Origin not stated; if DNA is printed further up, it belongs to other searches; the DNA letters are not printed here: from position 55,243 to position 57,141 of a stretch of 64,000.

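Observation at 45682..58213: Cell-envelope glycan cluster with DPA-pathway-like logic (polyprenyl-P-sugar GT2, oxidase + reductase pair, flippase, GT-C transferase), largely pseudogenised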

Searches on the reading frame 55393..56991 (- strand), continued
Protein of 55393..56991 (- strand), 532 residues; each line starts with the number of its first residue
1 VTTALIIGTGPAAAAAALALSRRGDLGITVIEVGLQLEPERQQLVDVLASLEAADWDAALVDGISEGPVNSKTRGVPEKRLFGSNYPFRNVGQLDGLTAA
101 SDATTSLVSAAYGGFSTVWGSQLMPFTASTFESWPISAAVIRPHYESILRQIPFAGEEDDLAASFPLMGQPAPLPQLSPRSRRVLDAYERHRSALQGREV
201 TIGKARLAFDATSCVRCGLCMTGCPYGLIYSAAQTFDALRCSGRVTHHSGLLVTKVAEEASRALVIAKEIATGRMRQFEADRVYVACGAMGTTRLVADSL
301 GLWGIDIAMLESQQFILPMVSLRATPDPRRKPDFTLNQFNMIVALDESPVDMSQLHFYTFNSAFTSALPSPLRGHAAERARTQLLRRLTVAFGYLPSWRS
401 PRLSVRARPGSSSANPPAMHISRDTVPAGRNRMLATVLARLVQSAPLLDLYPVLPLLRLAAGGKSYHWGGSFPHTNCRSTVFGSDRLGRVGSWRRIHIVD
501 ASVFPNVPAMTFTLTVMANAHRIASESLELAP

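Call 24: search_protein_families(library=ncbifam, proteins=[window:55393-56991:-, L001:17638-19569:+, L001:12728-13972:+, L001:11596-12477:+], max_evalue=0.1)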
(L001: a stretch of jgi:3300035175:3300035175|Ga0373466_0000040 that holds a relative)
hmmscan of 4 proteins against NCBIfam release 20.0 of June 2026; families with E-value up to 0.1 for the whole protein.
window:55393-56991:- (532 aa): 25 families
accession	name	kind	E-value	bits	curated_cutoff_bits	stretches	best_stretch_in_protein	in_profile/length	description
TIGR04105.1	FeFe_hydrog_B1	subfamily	7.4e-05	21.6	450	1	206-240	182-216/462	monomeric [FeFe] hydrogenase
TIGR04542.1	GMC_mycofac_2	equivalog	0.00055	19.1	400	0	484-525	382-423/425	mycofactocin system GMC family oxidoreductase MftG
TIGR02512.1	FeFe_hydrog_A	subfamily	0.0019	17.2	405.95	1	201-238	39-76/375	[FeFe] hydrogenase, group A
TIGR03970.1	mycofact_MftG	equivalog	0.0033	16.4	387.45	0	460-524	419-483/487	mycofactocin dehydrogenase MftG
NF005746.0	PRK07570.1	subfamily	0.0034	16.7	243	1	201-269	146-205/250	succinate dehydrogenase/fumarate reductase iron-sulfur subunit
NF007012.0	PRK09476.1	equivalog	0.0038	16.4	269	1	212-232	59-79/254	ferredoxin-type protein NapG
TIGR00397.1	mauM_napG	subfamily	0.0041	16.7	178.85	1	212-233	53-74/213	MauM/NapG family ferredoxin-type protein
NF045797.1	DsrO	equivalog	0.0057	16.1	200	1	208-228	129-149/235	sulfate reduction electron transfer complex DsrMKJOP subunit DsrO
NF058577.1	FdxA_fam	equivalog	0.0067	16.6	65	1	209-226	33-50/52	4Fe-4S ferredoxin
NF038171.1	maturase_LodB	equivalog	0.0073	15.4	400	1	5-33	3-31/361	lysine-epsilon-oxidase maturase LodB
NF045766.1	PhenlGlyoxDHPadI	equivalog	0.012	14.4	700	1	207-241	81-115/443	NADH-dependent phenylglyoxylate dehydrogenase subunit beta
TIGR01811.1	sdhA_Bsu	subfamily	0.018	13.7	541.35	1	226-292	129-197/603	succinate dehydrogenase (quinone) flavoprotein subunit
NF040864.1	HgcB_ferredoxin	equivalog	0.022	14.6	99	1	205-231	7-33/93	mercury methylation ferredoxin HgcB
TIGR01582.1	FDH-beta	equivalog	0.023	13.8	334.7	1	208-245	120-160/283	formate dehydrogenase subunit beta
NF040763.1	FeFe_hydrog_A6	exception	0.033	12.6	765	1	206-237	182-213/571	NADH-dependent [FeFe] hydrogenase, group A6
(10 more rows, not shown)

L001:17638-19569:+ (643 aa): 0 families

L001:12728-13972:+ (414 aa): 0 families

L001:11596-12477:+ (293 aa): 27 families (the best 25 are shown)
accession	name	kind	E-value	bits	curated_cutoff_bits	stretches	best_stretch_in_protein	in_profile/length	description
TIGR03466.1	HpnA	hypoth_equivalog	4e-12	45.7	367.65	1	9-116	4-117/327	hopanoid-associated sugar epimerase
NF004520.0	PRK05865.1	equivalog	3.7e-08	31.7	1509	1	9-173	4-151/854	sugar epimerase family protein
TIGR01777.1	yfcH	hypoth_equivalog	4.2e-08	33.1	207.35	1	9-118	2-118/292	TIGR01777 family oxidoreductase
TIGR01746.1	Thioester-redct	subfamily_domain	2.8e-07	30.1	213.35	2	10-45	4-41/371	thioester reductase domain-containing protein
TIGR04180.1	EDH_00030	hypoth_equivalog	9.6e-06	24.9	475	1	10-121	3-129/297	NAD-dependent 4,6-dehydratase LegB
NF042422.1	oxyalk_red_OleD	equivalog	1.3e-05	24.7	580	1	10-115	5-113/329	2-alkyl-3-oxoalkanoate reductase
TIGR01179.1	galE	equivalog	1.3e-05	24.2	262.3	1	10-33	4-27/332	UDP-glucose 4-epimerase GalE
NF052578.1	StrlDmthSdmBMthl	equivalog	2.6e-05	24.2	600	1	9-115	4-116/328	sterol demethylase protein SdmB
NF007956.0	PRK10675.1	subfamily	2.6e-05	23.5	394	0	73-117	85-129/338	UDP-glucose 4-epimerase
NF041293.1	G6PDh_Azf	equivalog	7.3e-05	22.3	400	1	10-115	7-118/252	NAD-dependent glucose-6-phosphate dehydrogenase Azf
NF042423.1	oxyalk_red_Shew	equivalog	9.8e-05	21.6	580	1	9-112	12-118/331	2-alkyl-3-oxoalkanoate reductase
NF058621.1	DiazavRedAvaA7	equivalog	0.00015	21.6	400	1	10-112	5-114/304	3-diazoavenalumate denitrifying reductase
TIGR03589.1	PseB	equivalog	0.00037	19.6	407.75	1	63-137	72-149/324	UDP-N-acetylglucosamine 4,6-dehydratase (inverting)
NF050030.1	thlkprotThyD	equivalog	0.0012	18.1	400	1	9-43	4-38/305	thylakoid membrane protein ThyD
NF005753.0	PRK07577.1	equivalog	0.0048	16.5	310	1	8-56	6-55/237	SDR family oxidoreductase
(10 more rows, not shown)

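Call 31: list_cluster_members(proteins=[P0001, P0002])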
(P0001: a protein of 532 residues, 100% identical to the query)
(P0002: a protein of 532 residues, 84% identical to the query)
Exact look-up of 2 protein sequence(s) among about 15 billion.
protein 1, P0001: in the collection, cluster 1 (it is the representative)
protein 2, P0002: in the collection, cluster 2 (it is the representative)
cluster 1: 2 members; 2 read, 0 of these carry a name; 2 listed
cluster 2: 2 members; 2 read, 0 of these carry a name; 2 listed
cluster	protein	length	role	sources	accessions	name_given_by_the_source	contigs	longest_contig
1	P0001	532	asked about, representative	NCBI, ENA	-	-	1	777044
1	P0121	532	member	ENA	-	-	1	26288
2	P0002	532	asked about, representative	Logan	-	-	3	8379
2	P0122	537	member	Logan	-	-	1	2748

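Call 32: find_encoding_contigs(protein=P0121, flank=10000, max_places=4)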
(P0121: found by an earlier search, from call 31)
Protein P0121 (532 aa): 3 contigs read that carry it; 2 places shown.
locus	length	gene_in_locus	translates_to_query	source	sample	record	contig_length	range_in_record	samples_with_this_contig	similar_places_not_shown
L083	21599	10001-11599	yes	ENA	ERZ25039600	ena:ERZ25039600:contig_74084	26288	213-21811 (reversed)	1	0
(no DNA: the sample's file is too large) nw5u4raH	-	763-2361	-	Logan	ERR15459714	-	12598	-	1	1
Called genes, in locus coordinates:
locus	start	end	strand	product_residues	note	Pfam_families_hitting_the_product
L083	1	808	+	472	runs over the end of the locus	PF00668:Condensation, PF07247:AATase (faint)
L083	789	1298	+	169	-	-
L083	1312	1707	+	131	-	-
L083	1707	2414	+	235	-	-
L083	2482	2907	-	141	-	PF00436:SSB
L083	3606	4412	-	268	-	PF13646:HEAT_2 (faint)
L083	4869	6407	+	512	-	PF25390:WD40_RLD, PF00415:RCC1 (faint), PF13540:RCC1_2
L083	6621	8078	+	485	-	PF06739:SBBP (faint)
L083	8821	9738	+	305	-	PF00535:Glycos_transf_2, PF13641:Glyco_tranf_2_3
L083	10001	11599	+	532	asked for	PF12837:Fer4_6 (weak)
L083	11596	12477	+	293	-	PF01073:3Beta_HSD, PF01370:Epimerase, PF04321:RmlD_sub_bind (faint), PF07993:NAD_binding_4 (faint), PF16363:GDP_Man_Dehyd (faint), PF13460:NAD_binding_10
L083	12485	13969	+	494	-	-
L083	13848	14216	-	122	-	-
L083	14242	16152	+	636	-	-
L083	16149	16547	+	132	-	PF07760:DUF1616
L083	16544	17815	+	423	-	PF13439:Glyco_transf_4 (weak), PF00534:Glycos_transf_1, PF13692:Glyco_trans_1_4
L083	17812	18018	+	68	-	-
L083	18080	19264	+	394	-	PF13439:Glyco_transf_4, PF13579:Glyco_trans_4_4, PF00534:Glycos_transf_1, PF13692:Glyco_trans_1_4, PF20706:GT4-conflict (weak)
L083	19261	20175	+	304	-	PF00535:Glycos_transf_2, PF13641:Glyco_tranf_2_3 (weak), PF13632:Glyco_trans_2_3 (weak)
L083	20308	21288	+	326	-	PF01370:Epimerase, PF02719:Polysacc_synt_2 (faint), PF04321:RmlD_sub_bind (faint), PF16363:GDP_Man_Dehyd, PF01073:3Beta_HSD (faint), PF07993:NAD_binding_4, PF01370:Epimerase, PF16363:GDP_Man_Dehyd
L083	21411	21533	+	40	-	-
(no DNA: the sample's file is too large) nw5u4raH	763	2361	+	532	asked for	PF12837:Fer4_6 (weak)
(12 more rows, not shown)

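Call 33: find_encoding_contigs(protein=P0002, flank=10000, max_places=4)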
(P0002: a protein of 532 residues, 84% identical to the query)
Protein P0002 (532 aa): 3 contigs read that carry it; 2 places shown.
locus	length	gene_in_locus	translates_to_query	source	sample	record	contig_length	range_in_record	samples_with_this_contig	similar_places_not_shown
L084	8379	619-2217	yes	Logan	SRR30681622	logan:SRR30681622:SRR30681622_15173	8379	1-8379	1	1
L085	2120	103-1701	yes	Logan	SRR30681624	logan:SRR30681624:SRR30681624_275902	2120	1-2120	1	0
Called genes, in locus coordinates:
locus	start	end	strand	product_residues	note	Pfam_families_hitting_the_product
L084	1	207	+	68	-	?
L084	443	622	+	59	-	-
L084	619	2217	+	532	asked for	PF12837:Fer4_6 (weak)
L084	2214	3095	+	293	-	PF01073:3Beta_HSD (weak), PF01370:Epimerase, PF13460:NAD_binding_10 (weak)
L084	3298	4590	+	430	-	-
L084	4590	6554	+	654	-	-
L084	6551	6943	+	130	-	PF07760:DUF1616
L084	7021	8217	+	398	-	PF13439:Glyco_transf_4 (weak), PF00534:Glycos_transf_1, PF13692:Glyco_trans_1_4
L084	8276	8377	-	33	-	?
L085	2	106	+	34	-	?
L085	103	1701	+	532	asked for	PF12837:Fer4_6 (weak)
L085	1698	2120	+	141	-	?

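Call 38: find_homologous_proteins(query=L083:14242-16152:+, max_evalue=0.00001)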
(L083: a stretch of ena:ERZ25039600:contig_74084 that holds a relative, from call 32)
Query L083:14242-16152:+ (636 aa): 255 proteins with E <= 0.00001 among 8000 candidates; the best 120 are listed.
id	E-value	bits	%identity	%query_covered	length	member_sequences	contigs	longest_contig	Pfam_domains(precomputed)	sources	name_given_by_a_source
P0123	0.0e+0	1046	77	98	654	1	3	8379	-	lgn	-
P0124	0.0e+0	1019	75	98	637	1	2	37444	-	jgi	jgi:hypothetical protein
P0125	2.0e-293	993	73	98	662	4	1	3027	-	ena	-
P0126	5.6e-288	975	71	99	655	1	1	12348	-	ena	-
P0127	1.5e-280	950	70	98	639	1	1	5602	-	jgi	jgi:hypothetical protein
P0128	1.6e-280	950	71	99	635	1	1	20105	-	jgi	jgi:hypothetical protein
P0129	8.8e-279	944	70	99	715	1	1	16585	-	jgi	jgi:hypothetical protein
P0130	4.8e-275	932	69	99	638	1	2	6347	-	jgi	-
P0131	1.0e-267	908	68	100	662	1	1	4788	-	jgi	jgi:hypothetical protein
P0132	7.4e-266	902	68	98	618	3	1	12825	-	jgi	jgi:hypothetical protein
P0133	1.2e-265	901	66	99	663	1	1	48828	-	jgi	jgi:hypothetical protein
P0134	8.6e-265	898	67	98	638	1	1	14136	-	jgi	jgi:hypothetical protein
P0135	1.1e-264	898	67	98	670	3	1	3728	-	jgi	jgi:hypothetical protein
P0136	5.0e-264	896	68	97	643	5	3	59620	-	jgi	jgi:hypothetical protein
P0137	6.5e-264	895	65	99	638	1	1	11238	-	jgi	jgi:hypothetical protein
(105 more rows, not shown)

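Call 46: search_solved_structures(query=L083:8821-9738:+, max_evalue=0.001, show_alignments=1)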
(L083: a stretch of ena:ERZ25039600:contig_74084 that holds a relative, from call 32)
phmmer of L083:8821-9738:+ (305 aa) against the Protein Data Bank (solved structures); distinct sequences matched with E-value up to 0.001: 20.
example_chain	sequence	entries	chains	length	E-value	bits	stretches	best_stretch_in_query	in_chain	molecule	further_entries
5mlz_A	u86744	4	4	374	8.7e-18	67.8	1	2-123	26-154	Dolichol monophosphate mannose synthase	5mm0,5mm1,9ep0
9hwj_A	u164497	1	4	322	3.2e-09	39.7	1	2-136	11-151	Undecaprenyl-phosphate 4-deoxy-4-formamido-L-arabinose transferase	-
4y6n_A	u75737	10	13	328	4.3e-09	39.3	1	2-104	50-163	Glucosyl-3-phosphoglycerate synthase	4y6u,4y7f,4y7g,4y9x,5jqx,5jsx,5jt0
3e25_A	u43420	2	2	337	4.5e-09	39.2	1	2-104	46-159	Putative uncharacterized protein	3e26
4ddz_A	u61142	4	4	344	4.7e-09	39.1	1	2-104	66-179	GLUCOSYL-3-PHOSPHOGLYCERATE SYNTHASE (GpgS) | Glucosyl-3-phosphoglycerate synthase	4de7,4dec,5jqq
9bhc_C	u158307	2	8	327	4.8e-09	39.1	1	2-130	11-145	Undecaprenyl-phosphate 4-deoxy-4-formamido-L-arabinose transferase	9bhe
8vxh_A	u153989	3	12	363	6e-09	38.8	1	2-130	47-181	Undecaprenyl-phosphate 4-deoxy-4-formamido-L-arabinose transferase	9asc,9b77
2z87_A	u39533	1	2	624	4.3e-08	36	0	2-96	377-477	Chondroitin synthase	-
2z86_A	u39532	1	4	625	4.3e-08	35.9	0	2-96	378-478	Chondroitin synthase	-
7pdo_A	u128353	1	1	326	5.9e-08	35.5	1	2-107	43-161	Glucosyl-3-phosphoglycerate synthase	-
7p5l_A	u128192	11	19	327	5.9e-08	35.5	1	2-107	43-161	Glucosyl-3-phosphoglycerate synthase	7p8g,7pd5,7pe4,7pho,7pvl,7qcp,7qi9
6yv7_B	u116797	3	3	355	8.1e-08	35.1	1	2-84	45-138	Glycosyl transferase, family 2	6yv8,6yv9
6yv7_A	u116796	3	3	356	8.1e-08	35.1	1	2-84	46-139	Glycosyl transferase, family 2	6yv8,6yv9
5eke_A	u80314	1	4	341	2.9e-07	33.2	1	1-114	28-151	Uncharacterized glycosyltransferase sll0501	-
5ekp_C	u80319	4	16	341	2.9e-07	33.2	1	1-114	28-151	Uncharacterized glycosyltransferase sll0501 | Glycosyltransferase sll0501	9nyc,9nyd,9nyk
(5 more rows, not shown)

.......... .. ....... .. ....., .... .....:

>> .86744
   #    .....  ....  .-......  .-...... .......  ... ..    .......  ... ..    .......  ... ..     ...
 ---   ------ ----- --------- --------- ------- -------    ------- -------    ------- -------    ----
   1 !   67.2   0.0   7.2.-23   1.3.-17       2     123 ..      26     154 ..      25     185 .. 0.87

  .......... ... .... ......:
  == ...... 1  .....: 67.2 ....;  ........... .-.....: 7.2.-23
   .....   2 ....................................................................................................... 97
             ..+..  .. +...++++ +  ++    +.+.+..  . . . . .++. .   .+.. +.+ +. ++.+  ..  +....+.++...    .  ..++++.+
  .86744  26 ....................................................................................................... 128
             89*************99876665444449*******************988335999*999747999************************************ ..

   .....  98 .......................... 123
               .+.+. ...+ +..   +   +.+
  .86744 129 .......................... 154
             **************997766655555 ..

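Call 47: search_solved_structures(query=L083:11596-12477:+, max_evalue=0.001)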
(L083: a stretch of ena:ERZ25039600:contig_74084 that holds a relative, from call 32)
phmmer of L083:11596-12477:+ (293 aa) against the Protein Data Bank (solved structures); distinct sequences matched with E-value up to 0.001: 14.
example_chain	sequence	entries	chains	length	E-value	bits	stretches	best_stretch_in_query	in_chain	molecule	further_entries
3wj7_A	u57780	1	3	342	1.2e-10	44.5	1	6-116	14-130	Putative oxidoreductase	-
9g83_P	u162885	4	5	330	1.6e-09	40.9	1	4-237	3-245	NAD-dependent epimerase/dehydratase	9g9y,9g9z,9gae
4id9_A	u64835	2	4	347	2e-09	40.5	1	8-120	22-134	SHORT-CHAIN DEHYDROGENASE/REDUCTASE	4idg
9f5x_P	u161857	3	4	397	4.4e-06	29.6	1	4-213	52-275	Putative NADH:ubiquinone oxidoreductase 39 kDa subunit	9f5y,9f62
3ehe_A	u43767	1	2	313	4.5e-06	29.6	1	8-117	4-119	UDP-glucose 4-epimerase (GalE-1)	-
6kv9_A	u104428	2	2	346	5.7e-06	29.2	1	9-122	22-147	MoeE5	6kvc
6jkg_A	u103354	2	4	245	2.1e-05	27.4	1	8-119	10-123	Sterol-4-alpha-carboxylate 3-dehydrogenase, decarboxylating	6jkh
7b0n_P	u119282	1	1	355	5.5e-05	26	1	7-208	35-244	Epimerase domain-containing protein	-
6gcs_E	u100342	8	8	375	6.4e-05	25.8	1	7-167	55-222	NUEM SUBUNIT | Subunit NUEM of NADH:Ubiquinone Oxidoreductase (Complex I) | NADH-ubiquinone oxidoreductase 40 kDa subunit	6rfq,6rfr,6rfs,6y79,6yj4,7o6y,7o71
7ys8_A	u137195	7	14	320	0.00014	24.7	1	8-123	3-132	UDP-glucose 4-epimerase | UDP-glucose 4-epimerase along with EC 5.1.3.2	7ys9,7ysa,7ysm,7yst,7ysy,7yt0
4r1s_A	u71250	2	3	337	0.00014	24.7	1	3-115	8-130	cinnamoyl CoA reductase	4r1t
4jgb_A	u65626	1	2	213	0.00023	24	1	9-142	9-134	Putative exported protein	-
9iho_P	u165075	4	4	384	0.00051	22.8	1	7-151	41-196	NUEM (39 kDa) subunit of mitochondrial NADH:ubiquinone oxidoreductase (Complex I)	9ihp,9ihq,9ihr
4r1u_A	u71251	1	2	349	0.00087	22.1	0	7-114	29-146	Cinnamoyl CoA reductase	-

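Call 49: predict_structure(alignment_id=A3)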
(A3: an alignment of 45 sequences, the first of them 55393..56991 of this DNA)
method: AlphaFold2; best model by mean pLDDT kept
length: 532 residues; sequences in the alignment: 45
mean_pLDDT: 46.1   pTM: 0.50
mean pLDDT of the five models: 46.1, 39.7, 37.4, 37.2, 37.1
residues with pLDDT >= 90: 13; 70-90: 51; 50-70: 125; < 50: 343
segments of 3 or more residues with pLDDT < 50: 34-42, 51-53, 61-99, 102-178, 195-234, 309-369, 382-401, 429-431, 433-478, 501-532
pLDDT, mean of each block of 10 residues (from residue 1): 76 62 80 49 47 52 36 28 26 42 34 24 25 35 39 33 35 45 53 45 34 35 32 53 76 80 84 81 70 68 59 31 30 32 31 33 44 54 44 34 60 61 53 46 36 30 28 45 55 70 32 31 30 29
secondary structure, 60 per line:
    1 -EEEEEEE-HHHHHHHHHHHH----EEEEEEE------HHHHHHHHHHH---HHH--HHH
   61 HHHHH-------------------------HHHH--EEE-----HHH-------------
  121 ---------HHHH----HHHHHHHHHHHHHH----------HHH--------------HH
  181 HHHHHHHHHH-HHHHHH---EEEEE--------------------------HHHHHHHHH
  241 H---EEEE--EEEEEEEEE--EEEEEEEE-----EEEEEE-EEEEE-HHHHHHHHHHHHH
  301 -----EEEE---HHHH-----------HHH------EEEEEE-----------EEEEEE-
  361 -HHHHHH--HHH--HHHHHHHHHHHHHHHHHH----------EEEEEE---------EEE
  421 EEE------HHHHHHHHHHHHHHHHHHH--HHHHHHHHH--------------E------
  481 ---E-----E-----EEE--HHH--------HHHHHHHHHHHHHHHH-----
elements in order: E2-8 H10-21 E26-32 H39-49 H58-65 H91-94 E97-99 H130-133 H138-151 H179-190 H192-197 E201-205 H232-241 E245-248 E251-259 E262-269 E275-280 E282-286 H288-300 E306-309 H313-316 E337-342 E354-359 H362-367 H375-392 E403-408 E418-423 H430-448 H451-459 E496-498 H512-527
